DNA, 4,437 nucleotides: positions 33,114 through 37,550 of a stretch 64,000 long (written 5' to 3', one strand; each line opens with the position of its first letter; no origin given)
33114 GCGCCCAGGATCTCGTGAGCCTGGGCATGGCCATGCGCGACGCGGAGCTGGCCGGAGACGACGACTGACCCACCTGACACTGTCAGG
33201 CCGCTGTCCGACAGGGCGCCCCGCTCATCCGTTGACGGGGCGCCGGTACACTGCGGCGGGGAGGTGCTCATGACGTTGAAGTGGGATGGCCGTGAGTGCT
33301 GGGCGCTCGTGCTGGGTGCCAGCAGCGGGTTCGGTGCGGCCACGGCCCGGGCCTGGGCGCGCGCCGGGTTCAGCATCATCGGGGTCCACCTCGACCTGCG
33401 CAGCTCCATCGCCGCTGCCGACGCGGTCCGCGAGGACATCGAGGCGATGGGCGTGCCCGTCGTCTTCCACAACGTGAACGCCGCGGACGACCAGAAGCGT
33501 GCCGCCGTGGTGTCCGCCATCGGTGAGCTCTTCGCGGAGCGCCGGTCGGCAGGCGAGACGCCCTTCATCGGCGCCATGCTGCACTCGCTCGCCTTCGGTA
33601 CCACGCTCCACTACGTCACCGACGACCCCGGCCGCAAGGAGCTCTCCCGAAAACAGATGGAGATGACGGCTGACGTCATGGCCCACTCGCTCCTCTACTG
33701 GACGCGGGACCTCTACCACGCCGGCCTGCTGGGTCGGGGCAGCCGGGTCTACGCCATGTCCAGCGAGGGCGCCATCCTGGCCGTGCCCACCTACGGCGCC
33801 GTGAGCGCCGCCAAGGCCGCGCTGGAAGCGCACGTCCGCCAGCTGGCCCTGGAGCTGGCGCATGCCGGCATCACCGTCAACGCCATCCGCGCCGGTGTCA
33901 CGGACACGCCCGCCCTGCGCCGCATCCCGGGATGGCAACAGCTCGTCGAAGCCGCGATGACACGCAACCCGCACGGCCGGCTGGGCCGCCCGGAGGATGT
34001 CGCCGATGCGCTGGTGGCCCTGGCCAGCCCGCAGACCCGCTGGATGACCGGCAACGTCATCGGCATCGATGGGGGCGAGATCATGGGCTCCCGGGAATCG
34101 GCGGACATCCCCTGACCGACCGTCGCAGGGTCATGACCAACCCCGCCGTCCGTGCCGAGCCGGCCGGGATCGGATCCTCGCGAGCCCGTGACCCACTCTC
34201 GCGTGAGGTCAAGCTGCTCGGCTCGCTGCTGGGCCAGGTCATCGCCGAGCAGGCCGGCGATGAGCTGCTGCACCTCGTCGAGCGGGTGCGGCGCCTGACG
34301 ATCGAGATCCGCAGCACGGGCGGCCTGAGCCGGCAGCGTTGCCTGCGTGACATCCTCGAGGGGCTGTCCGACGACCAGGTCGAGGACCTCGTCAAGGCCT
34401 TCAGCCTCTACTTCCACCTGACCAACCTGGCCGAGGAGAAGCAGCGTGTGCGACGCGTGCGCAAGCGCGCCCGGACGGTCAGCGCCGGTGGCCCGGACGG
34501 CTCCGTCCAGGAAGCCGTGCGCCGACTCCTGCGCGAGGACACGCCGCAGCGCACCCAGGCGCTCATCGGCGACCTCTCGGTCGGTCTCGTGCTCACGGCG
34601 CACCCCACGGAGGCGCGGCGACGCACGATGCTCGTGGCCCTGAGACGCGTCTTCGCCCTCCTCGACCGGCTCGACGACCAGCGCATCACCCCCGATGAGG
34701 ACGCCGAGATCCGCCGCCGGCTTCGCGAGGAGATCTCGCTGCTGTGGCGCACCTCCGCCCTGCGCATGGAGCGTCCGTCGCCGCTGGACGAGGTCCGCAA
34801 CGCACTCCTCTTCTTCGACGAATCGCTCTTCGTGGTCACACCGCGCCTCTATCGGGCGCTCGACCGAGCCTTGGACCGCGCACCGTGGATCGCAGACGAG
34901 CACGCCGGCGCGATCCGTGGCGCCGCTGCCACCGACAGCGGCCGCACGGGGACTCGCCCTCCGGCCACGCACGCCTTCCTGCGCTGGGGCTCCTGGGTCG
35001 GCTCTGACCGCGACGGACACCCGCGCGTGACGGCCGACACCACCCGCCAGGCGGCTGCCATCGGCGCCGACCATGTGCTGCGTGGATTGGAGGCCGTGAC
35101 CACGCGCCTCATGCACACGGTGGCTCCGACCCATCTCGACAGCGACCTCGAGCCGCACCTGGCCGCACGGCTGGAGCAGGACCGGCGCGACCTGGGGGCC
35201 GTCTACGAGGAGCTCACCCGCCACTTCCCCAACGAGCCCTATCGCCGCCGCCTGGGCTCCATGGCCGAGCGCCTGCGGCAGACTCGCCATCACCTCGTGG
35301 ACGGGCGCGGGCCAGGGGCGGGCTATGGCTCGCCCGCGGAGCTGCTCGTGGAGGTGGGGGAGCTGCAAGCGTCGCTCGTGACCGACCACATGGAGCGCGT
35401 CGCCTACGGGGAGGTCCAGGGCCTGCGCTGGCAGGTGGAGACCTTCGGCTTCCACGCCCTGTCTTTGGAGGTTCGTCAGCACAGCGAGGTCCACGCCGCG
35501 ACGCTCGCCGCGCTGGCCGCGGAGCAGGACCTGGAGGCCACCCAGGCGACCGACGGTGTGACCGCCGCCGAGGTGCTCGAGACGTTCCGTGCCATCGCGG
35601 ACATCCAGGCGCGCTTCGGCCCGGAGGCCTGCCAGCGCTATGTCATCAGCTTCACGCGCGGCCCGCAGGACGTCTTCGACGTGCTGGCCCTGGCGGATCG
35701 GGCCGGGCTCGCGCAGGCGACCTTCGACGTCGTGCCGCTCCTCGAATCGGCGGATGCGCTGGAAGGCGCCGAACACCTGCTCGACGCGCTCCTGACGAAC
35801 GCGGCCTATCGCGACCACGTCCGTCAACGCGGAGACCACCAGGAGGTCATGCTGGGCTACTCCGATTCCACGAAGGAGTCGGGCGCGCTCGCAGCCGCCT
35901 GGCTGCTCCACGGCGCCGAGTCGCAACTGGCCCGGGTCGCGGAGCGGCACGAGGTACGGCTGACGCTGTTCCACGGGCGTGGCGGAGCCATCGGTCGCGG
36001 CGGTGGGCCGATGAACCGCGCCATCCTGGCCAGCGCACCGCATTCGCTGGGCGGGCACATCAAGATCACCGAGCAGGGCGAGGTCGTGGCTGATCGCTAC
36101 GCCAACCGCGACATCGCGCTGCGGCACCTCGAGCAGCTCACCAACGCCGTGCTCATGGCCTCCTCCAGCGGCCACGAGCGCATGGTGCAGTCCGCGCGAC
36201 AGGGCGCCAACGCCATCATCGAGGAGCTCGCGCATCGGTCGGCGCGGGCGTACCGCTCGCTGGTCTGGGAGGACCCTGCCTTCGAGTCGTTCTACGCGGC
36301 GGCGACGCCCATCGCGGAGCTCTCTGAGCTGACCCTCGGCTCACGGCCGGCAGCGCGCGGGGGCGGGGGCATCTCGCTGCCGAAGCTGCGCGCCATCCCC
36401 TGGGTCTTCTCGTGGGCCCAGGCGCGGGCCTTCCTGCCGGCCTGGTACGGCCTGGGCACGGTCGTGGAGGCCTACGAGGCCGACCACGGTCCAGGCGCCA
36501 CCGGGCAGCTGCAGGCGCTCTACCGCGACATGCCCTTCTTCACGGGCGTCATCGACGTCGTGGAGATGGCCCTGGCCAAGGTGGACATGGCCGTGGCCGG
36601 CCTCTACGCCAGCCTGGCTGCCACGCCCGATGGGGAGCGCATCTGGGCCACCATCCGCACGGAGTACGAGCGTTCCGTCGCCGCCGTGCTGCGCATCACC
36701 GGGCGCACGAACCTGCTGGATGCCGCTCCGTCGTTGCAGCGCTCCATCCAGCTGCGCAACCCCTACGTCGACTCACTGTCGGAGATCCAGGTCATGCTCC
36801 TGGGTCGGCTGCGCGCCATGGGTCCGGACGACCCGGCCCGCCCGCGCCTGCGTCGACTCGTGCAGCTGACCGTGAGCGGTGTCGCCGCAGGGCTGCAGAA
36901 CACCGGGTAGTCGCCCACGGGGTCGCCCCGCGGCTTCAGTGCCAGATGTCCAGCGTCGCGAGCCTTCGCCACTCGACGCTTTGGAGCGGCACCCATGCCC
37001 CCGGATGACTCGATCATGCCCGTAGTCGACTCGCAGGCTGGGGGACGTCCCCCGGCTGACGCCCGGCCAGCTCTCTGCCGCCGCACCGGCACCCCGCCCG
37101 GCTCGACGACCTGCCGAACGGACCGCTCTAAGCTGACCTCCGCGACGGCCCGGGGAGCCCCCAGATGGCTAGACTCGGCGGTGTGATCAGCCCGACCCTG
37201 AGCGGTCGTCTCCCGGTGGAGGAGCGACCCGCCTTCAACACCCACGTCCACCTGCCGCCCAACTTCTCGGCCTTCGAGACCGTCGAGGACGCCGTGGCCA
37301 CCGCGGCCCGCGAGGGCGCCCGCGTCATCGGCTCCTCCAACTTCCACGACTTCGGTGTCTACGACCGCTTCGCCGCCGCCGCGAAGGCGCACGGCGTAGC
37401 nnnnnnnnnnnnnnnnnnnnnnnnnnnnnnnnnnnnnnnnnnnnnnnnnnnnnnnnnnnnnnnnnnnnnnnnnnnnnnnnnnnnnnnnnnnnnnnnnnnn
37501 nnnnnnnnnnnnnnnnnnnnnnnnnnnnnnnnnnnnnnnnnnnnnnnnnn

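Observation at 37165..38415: PHP-domain protein translationally coupled to the aldolase-dehydrogenase fusion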

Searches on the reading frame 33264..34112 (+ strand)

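Call 13: search_protein_families(library=pfam, proteins=[window:33264-34112:+], max_evalue=0.001)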
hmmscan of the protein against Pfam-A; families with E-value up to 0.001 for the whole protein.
window:33264-34112:+ (283 aa): 4 families
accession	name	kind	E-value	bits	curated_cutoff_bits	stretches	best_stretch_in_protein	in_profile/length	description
PF13561.12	adh_short_C2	-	2.1e-40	139.2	27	1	18-271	1-234/236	Enoyl-(Acyl carrier protein) reductase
PF00106.31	adh_short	-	2.2e-19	70.1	26.6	1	13-222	2-191/195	short chain dehydrogenase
PF23441.1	SDR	-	0.0007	19.5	27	0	173-272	156-255/258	SDR-like rossmann domain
PF08659.16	KR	-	0.00099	19.5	22.6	0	14-88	3-77/180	KR domain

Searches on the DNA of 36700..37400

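Call 54: search_rna_families(source=window, start=36700, end=37400, threshold=evalue, max_evalue=1)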
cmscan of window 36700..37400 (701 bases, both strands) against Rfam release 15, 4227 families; matches with E-value up to 1: 0.
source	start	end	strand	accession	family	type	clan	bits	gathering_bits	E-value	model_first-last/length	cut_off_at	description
